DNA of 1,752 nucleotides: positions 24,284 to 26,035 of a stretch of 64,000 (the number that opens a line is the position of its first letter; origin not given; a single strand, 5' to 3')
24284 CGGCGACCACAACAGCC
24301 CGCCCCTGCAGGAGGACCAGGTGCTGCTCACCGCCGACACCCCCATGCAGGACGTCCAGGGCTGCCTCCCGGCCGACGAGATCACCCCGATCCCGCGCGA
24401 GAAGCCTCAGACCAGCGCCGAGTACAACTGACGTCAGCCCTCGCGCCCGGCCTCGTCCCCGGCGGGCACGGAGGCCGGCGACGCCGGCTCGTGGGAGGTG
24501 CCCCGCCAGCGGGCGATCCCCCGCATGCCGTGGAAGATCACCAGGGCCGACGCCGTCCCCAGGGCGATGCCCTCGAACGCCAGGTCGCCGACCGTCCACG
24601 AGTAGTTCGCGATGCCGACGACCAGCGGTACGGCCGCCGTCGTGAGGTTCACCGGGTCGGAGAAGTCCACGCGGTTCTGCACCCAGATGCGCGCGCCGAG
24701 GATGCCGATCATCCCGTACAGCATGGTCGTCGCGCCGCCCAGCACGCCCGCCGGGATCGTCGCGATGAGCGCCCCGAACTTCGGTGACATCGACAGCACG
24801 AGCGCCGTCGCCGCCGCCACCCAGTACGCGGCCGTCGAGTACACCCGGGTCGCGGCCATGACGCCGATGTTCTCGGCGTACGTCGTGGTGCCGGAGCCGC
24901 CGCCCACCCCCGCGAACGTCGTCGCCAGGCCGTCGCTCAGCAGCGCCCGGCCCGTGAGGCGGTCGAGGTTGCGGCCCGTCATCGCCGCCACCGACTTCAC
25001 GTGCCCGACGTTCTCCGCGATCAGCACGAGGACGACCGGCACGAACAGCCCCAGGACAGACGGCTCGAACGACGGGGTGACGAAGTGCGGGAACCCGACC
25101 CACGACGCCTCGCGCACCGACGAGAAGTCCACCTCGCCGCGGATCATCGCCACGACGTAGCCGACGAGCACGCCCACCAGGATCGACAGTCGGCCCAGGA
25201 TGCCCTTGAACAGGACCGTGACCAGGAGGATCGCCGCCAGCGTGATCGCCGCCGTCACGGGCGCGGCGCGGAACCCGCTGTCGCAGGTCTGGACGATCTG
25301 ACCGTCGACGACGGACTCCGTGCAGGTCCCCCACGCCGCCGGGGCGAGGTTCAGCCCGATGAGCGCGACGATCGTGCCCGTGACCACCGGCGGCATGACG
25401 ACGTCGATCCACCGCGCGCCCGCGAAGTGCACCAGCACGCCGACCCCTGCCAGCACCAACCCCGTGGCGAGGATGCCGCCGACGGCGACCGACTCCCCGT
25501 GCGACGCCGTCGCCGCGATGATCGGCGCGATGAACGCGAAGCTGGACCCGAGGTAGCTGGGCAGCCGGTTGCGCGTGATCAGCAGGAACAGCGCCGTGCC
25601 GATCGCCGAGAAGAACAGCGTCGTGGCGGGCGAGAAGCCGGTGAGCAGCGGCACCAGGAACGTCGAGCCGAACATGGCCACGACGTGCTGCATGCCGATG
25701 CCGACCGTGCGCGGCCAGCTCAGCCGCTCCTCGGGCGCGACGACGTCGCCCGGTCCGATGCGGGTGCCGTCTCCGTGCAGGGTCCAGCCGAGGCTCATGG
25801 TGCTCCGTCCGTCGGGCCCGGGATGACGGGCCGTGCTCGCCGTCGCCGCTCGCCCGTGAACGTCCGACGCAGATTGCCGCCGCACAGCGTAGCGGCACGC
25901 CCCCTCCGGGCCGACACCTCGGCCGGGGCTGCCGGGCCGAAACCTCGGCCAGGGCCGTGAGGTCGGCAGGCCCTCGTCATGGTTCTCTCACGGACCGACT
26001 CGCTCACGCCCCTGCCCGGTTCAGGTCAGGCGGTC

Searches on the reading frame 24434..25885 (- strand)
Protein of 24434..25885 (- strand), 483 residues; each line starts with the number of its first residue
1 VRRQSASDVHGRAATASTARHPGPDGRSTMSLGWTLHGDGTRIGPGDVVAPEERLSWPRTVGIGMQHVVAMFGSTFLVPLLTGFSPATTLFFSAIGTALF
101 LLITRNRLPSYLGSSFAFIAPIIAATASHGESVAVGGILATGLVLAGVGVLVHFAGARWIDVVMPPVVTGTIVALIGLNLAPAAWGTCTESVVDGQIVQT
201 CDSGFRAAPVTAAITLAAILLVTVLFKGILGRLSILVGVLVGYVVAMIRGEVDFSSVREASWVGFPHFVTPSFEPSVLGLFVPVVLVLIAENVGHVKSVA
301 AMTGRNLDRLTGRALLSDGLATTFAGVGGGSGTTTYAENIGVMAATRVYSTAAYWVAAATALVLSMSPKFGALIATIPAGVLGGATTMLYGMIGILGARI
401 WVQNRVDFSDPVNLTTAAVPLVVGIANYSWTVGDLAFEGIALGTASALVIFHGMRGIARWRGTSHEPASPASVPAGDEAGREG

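Call 21: search_protein_families(library=pfam, proteins=[window:24434-25885:-], max_evalue=0.00001)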
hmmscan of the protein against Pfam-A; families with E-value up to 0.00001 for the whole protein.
window:24434-25885:- (483 aa): 1 family
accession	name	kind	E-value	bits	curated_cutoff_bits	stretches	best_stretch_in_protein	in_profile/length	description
PF00860.26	Xan_ur_permease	-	4.2e-83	279.7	27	1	61-430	4-386/389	Permease family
